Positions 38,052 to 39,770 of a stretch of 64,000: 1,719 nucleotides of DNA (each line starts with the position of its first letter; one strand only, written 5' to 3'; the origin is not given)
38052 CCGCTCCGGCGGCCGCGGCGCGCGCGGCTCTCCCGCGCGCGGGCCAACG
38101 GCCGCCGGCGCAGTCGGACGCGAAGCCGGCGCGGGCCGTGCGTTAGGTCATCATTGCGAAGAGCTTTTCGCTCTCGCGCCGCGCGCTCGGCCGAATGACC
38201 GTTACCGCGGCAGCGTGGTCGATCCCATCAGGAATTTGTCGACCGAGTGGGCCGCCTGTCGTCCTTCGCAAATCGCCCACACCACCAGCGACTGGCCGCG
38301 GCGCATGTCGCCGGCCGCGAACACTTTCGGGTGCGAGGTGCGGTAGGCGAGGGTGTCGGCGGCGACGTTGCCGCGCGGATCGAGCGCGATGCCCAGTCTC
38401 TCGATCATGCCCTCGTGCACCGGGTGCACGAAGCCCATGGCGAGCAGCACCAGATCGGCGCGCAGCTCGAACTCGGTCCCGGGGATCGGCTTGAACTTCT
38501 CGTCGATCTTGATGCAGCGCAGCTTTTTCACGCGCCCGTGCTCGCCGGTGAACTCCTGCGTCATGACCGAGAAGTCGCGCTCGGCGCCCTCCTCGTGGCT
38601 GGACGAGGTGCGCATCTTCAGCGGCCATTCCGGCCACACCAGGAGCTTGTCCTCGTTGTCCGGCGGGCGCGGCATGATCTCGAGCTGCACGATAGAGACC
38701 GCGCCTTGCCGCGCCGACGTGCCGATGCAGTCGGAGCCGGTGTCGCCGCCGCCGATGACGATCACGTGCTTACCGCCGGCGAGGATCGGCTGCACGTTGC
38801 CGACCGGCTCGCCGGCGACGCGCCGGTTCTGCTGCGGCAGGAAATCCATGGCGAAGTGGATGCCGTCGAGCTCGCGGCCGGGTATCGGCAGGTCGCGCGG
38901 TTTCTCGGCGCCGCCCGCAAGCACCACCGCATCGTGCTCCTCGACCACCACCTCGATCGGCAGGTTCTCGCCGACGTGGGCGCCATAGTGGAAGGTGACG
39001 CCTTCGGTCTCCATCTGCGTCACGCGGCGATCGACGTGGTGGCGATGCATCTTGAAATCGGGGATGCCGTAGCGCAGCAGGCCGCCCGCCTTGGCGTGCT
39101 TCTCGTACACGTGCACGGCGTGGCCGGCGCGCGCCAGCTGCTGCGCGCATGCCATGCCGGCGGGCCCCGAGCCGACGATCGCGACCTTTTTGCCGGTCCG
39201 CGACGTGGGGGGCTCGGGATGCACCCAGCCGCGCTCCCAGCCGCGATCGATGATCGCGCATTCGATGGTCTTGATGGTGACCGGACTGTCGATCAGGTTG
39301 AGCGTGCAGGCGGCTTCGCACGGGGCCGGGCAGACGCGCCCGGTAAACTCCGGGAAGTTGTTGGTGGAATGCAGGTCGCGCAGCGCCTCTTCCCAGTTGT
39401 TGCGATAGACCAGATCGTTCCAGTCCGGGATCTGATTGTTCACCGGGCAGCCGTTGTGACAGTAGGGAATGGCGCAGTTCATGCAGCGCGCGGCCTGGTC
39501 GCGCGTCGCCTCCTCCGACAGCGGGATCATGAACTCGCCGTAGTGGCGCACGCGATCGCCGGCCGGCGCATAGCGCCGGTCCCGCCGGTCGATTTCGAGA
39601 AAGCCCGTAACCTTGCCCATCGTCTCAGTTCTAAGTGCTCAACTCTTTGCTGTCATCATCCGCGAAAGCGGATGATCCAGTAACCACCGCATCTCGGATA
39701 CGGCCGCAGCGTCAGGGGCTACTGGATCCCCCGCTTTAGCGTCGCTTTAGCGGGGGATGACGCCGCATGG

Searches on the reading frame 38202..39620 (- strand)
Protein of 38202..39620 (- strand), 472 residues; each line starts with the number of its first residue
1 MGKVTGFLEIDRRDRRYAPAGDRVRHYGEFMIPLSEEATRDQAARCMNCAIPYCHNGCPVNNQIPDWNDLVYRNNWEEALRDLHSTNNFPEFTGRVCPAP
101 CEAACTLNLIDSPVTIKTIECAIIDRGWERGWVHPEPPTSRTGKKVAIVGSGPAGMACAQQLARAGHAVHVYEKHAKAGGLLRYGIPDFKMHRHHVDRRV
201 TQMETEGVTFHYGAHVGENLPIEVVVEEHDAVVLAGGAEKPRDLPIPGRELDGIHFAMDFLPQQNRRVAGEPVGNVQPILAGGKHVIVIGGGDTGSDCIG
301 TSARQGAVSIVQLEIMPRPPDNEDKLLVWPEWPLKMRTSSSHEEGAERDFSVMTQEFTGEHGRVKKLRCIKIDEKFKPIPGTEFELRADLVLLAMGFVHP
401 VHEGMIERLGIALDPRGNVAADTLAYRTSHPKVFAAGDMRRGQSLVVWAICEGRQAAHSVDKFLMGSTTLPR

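Call 8: find_encoding_contigs(protein=window:38202-39620:-, flank=10000, max_places=6)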
Protein window:38202-39620:- (472 aa): no gene with exactly this product is on record in the collection.
